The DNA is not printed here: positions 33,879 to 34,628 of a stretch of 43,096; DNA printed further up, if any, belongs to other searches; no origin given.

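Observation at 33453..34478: Self-contained Panacea-domain antitoxin plus uncharacterised MazF/PemK-fold-like toxin cassette inserted antisense between lysis and accessory genes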

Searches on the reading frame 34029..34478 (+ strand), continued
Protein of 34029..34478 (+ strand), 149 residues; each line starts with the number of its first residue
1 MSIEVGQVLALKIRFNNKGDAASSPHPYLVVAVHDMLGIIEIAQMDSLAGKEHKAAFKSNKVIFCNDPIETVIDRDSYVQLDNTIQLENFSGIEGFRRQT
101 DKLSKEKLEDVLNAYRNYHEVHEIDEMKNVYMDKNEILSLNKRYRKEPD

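Call 28: find_related_loci(query=A1, collection=genome_contigs, flank=4000)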
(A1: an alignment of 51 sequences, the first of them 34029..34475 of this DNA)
Query A1 (149 aa) in genome_contigs; peptide patterns used: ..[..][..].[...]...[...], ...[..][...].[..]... (x = any residue, [..] = any of these).
77 stretches matched a pattern; 50 encode a relative of the query (tblastn E <= 1e-3); 50 distinct loci.
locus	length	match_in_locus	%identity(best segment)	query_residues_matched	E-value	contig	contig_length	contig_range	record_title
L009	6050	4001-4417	70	3-141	8e-62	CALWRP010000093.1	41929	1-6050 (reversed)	MAG: uncultured Clostridia bacterium isolate E27__bin233 genome assembly, contig: E27__k127_2085007, whole genome shotgu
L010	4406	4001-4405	66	3-137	3e-59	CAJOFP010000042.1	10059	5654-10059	uncultured Oscillibacter sp. isolate Red_deer_2_mag_32 genome assembly, contig: scaffold_12943, whole genome shotgun seq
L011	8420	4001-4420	63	1-140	1e-58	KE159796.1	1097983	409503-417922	Lachnospiraceae bacterium 3-2 genomic scaffold acPFJ-supercont1.2, whole genome shotgun sequence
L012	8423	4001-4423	66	2-141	1e-58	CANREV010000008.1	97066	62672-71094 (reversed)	MAG: uncultured Acetatifactor sp. isolate Lapin-024__bin39 genome assembly, contig: Lapin-024__NODE_220_length_97066_cov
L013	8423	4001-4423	65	2-141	8e-58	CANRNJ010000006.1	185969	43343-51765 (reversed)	MAG: uncultured Lachnospiraceae bacterium isolate Lapin-021__bin26 genome assembly, contig: Lapin-021__NODE_43_length_18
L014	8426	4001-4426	58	1-142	3e-57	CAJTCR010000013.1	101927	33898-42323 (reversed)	Eubacteriaceae bacterium isolate B36_36_MI_H genome assembly, contig: MGBC000105.13, whole genome shotgun sequence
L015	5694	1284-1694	66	3-141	5e-57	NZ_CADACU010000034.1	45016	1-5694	MAG: uncultured Anaerovibrio sp. isolate RUG13183, whole genome shotgun sequence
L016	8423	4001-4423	60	2-142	1e-56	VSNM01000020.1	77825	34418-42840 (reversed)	MAG: Lachnospiraceae bacterium isolate S9762_S14_bin.4 S9762_S14_S9762_S14_bin.4_contig_20, whole genome shotgun sequenc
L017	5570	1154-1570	63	3-141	4e-56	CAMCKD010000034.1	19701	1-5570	MAG: uncultured Clostridia bacterium isolate ERR1855546_bin.18_metaWRAP_v1.3_MAG genome assembly, contig: ERZ9514764.109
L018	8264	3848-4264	62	3-141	5e-55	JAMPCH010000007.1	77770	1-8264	MAG: Roseburia sp. isolate NALB_7821b_33 Scaffold_#7__SCF_007___77770_bp, whole genome shotgun sequence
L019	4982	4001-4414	59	3-140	5e-54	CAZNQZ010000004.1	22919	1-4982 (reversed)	MAG TPA_asm: uncultured Lachnobacterium sp. isolate SRP287540_co1_407 genome assembly, contig: NODE_2245_length_22919_co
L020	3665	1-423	59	1-141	6e-54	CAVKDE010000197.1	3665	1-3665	Duodenibacillus sp. isolate H07656-L1_cleanbin_000015 genome assembly, contig: Spades_H07656-L1_contig_8795, whole genom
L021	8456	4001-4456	57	3-148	6e-54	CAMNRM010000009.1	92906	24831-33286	MAG: uncultured Clostridium sp. isolate SRR19792994_bin.56_metawrap_v1.3_MAG genome assembly, contig: ERZ12290372_433, w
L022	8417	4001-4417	60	2-140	5e-53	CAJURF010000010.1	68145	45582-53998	MAG TPA_asm: uncultured Lachnospiraceae bacterium isolate MGBC164599 genome assembly, contig: MGBC164599.10, whole genom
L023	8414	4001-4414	59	3-140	2e-51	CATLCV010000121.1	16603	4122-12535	MAG TPA_asm: uncultured Lachnospiraceae bacterium isolate MGG09759_1680015481 genome assembly, contig: ERR3199635_2943,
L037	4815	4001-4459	48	1-148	1e-41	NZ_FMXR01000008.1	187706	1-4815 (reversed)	Eubacterium oxidoreducens strain DSM 3217, whole genome shotgun sequence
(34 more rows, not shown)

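Call 29: find_related_loci(query=A1, collection=viral_contigs, flank=4000)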
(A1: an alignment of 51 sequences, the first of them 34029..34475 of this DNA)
Query A1 (149 aa) in viral_contigs; peptide patterns used: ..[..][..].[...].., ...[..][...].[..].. (x = any residue, [..] = any of these).
26 stretches matched a pattern; 2 encode a relative of the query (tblastn E <= 1e-3); 2 distinct loci.
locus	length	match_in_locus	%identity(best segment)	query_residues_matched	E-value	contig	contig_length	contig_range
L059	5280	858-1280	60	2-142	2e-56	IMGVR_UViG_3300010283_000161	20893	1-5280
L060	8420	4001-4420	63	1-140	5e-60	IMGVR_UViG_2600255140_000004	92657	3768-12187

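Call 56: search_protein_representatives(alignment_id=A1)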
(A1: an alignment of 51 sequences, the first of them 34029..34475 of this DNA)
Query: 51 sequences, 142 profile positions. Proteins with E-value up to 0.001 (for the whole library): 213; up to 1e-10: 104; up to 1e-30: 39. The best 150 are listed.
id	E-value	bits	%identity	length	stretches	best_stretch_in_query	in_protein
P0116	6.9e-62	223.6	-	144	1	2-141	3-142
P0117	6.3e-61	220.5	-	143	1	1-141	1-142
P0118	8.0e-55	200.7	-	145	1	2-141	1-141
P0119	4.1e-52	191.9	-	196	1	2-141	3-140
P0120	1.0e-51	190.6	-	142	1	3-142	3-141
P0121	2.3e-48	179.7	-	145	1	2-141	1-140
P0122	3.7e-48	179.1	-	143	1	1-141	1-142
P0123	3.2e-47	176.0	-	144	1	2-141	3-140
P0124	5.4e-47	175.3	-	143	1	2-142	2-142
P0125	1.1e-45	171.1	-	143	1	2-141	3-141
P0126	6.4e-45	168.6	-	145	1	2-141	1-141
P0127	8.2e-43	161.7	-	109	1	34-141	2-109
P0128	3.2e-42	159.8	-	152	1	2-141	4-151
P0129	3.6e-41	156.4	-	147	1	2-141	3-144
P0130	1.3e-40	154.6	-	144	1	3-141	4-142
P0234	8.1e-09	51.5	-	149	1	4-141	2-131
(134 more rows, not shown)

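Call 58: search_protein_families(library=pfam, alignment_id=A3, max_evalue=0.01)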
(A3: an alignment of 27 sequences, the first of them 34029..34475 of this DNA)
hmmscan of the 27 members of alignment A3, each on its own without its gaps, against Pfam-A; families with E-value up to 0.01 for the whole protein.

A. member 1, window:34029-34475:+ (149 aa): 0 families

B. families by the number of members that match (of 27 scanned): 2 families
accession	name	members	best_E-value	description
PF02452.23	PemK_toxin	2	0.0015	PemK-like, MazF-like toxin of type II toxin-antitoxin system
PF03305.18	Lipoprotein_X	1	0.0073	Mycoplasma MG185/MG260 protein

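Call 60: find_encoding_contigs(protein=P0002, flank=3000, max_places=3)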
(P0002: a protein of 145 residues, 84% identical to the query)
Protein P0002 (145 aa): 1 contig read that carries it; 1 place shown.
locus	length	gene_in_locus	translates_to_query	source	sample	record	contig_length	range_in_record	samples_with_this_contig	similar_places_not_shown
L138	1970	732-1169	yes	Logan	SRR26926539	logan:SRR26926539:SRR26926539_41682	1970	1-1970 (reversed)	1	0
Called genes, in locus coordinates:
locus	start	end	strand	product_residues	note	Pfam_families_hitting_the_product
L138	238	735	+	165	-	PF13274:SocA_Panacea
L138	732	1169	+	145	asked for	-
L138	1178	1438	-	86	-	-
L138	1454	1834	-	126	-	-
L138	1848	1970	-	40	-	?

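Call 61: find_encoding_contigs(protein=P0001, flank=3000, max_places=3)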
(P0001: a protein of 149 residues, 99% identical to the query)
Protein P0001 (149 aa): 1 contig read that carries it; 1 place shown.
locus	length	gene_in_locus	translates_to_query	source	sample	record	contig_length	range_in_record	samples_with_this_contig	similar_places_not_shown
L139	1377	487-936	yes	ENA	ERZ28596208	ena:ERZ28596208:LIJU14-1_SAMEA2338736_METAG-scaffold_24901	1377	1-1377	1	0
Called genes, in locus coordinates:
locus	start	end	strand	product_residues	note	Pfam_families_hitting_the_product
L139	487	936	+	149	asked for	-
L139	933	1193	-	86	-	-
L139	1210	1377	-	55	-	?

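Call 62: find_encoding_contigs(protein=window:34029-34478:+, flank=6000, max_places=5)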
Protein window:34029-34478:+ (149 aa): 23 contigs read that carry it; 5 places shown.
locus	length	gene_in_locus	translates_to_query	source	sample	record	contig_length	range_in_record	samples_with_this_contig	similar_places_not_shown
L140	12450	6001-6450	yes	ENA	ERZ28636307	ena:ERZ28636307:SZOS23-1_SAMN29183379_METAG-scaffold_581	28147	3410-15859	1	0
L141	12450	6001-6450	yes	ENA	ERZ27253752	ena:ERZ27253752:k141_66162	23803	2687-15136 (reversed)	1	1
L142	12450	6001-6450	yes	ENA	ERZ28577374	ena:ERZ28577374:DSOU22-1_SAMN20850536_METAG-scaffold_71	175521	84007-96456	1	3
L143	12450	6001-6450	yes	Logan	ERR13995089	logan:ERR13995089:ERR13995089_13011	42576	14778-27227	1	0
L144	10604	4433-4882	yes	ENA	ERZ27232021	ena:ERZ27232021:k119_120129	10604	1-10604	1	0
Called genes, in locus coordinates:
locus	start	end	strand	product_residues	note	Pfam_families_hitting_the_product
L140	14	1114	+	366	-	PF14659:Phage_int_SAM_3 (weak), PF00589:Phage_integrase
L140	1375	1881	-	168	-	PF25223:DUF7841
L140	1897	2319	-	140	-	-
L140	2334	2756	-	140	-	-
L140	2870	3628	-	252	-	-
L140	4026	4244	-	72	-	-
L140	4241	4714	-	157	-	-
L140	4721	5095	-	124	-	-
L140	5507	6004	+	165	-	PF13274:SocA_Panacea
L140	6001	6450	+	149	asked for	-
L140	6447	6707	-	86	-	-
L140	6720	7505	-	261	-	PF01510:Amidase_2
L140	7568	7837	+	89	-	-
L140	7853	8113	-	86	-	-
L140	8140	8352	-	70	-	-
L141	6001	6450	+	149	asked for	-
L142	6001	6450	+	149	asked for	-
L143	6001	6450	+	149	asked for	-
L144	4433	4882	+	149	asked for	-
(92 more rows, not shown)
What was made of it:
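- The cassette sits about 4.4 kb from the integrase gene, near the prophage end (call 62).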

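Call 68: search_dna_similar(query=window:34029-34475:+, collection=phages, mode=protein, max_evalue=0.001, max_rows=30)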
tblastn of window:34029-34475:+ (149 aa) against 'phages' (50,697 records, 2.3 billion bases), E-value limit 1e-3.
Records with a match: 1; places in all: 1; records where one place covers at least 80% of the query: 0.
Best place of each record, by identity: <60% 1.
By first word of the organism name: Clostridium 1.
By host as written in the record: Clostridium botulinum D str. 1873 1.
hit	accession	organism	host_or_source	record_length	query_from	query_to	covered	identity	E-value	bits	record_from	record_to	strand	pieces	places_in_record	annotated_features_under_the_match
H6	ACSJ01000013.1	Clostridium phage D-1873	Clostridium botulinum D str. 1873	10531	6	118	76%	30.7%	2e-4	46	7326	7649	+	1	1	conserved hypothetical protein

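Call 69: get_annotated_region(hit=H6, flank=2500)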
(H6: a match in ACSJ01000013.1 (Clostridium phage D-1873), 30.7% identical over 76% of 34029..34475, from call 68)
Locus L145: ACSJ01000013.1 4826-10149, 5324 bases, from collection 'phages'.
description: Clostridium phage D-1873 CLG.Contig165, whole genome shotgun sequence.
organism: Clostridium phage D-1873 (NCBI taxid 658056)
taxonomy: Viruses
host: Clostridium botulinum D str. 1873; source: ham; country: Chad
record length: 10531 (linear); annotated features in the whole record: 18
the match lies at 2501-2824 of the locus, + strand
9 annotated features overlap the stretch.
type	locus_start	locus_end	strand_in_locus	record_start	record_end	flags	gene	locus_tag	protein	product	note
CDS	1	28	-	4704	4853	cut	-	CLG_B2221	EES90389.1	conserved hypothetical protein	-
CDS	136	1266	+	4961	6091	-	-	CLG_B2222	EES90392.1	transposase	identified by match to protein family HMM PF01385; match to protein family HMM PF07282; match to protein family HMM ...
CDS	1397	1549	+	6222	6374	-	-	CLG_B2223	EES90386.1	conserved hypothetical phage-related protein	-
CDS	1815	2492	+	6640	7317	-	-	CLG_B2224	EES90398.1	conserved hypothetical protein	-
CDS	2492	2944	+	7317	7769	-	-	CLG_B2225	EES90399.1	conserved hypothetical protein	-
CDS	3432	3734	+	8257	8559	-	-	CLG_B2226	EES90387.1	conserved hypothetical protein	-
CDS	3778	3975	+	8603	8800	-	-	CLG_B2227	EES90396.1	conserved hypothetical protein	-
CDS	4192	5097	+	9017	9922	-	-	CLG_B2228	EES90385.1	hypothetical protein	identified by glimmer; putative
CDS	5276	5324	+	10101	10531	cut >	-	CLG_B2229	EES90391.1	hypothetical protein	identified by glimmer; putative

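Call 70: search_dna_similar(query=P0234, collection=phages, mode=protein, max_evalue=0.001, max_rows=30)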
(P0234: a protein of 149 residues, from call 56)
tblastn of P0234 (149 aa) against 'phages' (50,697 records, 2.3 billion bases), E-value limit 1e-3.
Records with a match: 8; places in all: 8; records where one place covers at least 80% of the query: 5.
Best place of each record, by identity: <60% 8.
By first word of the organism name: Clostridium 5; Mammaliicoccus 3.
By host as written in the record: Clostridium tetani ATCC 19406 2; Clostridium tetani C2 2; Clostridium botulinum D str. 1873 1; Mammaliicoccus sciuri IVB6228 1; Mammaliicoccus sciuri IVB6223 1; Mammaliicoccus sciuri IVB6229 1.
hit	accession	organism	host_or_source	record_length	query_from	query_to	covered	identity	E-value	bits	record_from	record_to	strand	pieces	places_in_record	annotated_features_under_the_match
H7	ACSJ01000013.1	Clostridium phage D-1873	Clostridium botulinum D str. 1873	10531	1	148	99%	45.0%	2e-30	120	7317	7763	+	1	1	conserved hypothetical protein (x2)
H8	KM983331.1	Clostridium phage phiCT19406B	Clostridium tetani ATCC 19406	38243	1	131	88%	40.5%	5e-27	110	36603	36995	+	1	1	xkdS-like protein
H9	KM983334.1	Clostridium phage phiCTC2B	Clostridium tetani C2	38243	1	131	88%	40.5%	5e-27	110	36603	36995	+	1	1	xkdS-like protein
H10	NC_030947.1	Clostridium phage phiCT19406B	Clostridium tetani ATCC 19406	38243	1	131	88%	40.5%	5e-27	110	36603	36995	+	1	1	xkdS-like protein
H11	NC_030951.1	Clostridium phage phiCTC2B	Clostridium tetani C2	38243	1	131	88%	40.5%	5e-27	110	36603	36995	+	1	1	xkdS-like protein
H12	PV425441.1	Mammaliicoccus phage phi6228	Mammaliicoccus sciuri IVB6228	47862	10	82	49%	34.2%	1e-5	49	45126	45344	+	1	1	hypothetical protein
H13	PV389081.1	Mammaliicoccus phage phi6223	Mammaliicoccus sciuri IVB6223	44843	10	82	49%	34.2%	2e-5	49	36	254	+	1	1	hypothetical protein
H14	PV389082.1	Mammaliicoccus phage phi6229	Mammaliicoccus sciuri IVB6229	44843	10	82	49%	34.2%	2e-5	49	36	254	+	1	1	hypothetical protein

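Call 71: list_cluster_members(proteins=[L011:4001-4429:+, L037:4001-4435:+])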
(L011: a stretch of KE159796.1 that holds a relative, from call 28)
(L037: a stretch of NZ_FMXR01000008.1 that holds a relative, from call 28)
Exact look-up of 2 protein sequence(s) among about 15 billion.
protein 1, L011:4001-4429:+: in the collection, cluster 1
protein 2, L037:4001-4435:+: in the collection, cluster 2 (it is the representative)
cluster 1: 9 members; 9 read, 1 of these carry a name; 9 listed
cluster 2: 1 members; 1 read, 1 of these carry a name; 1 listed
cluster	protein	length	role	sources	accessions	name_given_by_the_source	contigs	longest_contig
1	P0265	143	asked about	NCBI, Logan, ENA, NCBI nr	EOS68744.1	hypothetical protein C818_02618 [Lachnospiraceae bacterium MD308]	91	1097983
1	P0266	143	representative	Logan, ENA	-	-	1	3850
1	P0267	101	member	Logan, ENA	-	-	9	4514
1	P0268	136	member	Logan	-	-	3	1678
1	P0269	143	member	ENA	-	-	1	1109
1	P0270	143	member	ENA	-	-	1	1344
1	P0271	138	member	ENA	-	-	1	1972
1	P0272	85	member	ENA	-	-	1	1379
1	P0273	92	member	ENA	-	-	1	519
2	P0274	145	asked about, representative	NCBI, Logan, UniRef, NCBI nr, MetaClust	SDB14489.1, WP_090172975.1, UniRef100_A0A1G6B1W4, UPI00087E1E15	hypothetical protein [Eubacterium oxidoreducens] | PemK-like, MazF-like toxin of type II toxin-antitoxin system n=1 Tax=Eubacterium ... | status=active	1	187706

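Call 78: get_annotated_region(hit=H11, flank=3500)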
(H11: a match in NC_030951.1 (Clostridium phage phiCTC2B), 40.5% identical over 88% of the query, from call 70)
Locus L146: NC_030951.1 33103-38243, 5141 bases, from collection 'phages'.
description: Clostridium phage phiCTC2B, complete genome.
organism: Clostridium phage phiCTC2B (NCBI taxid 1567016)
taxonomy: Viruses; Duplodnaviria; Heunggongvirae; Uroviricota; Caudoviricetes
host: Clostridium tetani C2; source: -; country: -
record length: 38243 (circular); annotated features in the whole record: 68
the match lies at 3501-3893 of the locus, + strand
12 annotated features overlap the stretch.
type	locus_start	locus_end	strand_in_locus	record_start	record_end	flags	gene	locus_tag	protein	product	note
CDS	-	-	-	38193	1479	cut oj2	-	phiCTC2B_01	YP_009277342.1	integrase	-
CDS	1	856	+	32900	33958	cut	-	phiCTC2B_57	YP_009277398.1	hypothetical protein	-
CDS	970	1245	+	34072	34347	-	-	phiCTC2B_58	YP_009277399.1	hypothetical protein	-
CDS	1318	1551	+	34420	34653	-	-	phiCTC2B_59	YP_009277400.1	hemolysin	XhlA haemolysin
CDS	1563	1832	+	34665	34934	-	-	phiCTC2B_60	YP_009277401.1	holin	-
CDS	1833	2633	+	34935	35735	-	-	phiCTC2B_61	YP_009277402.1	endolysin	-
CDS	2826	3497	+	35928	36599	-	-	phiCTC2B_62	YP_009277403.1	SocA family protein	-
CDS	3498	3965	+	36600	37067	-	-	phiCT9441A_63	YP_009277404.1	xkdS-like protein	xkdS-like PBSX phage protein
CDS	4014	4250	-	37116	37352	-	-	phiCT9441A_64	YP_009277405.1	transcriptional regulator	-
CDS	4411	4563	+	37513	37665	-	-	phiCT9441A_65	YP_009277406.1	Arc-like repressor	-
CDS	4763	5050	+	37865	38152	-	-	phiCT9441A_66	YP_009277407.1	hypothetical protein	-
misc_recomb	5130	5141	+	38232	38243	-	-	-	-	-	attR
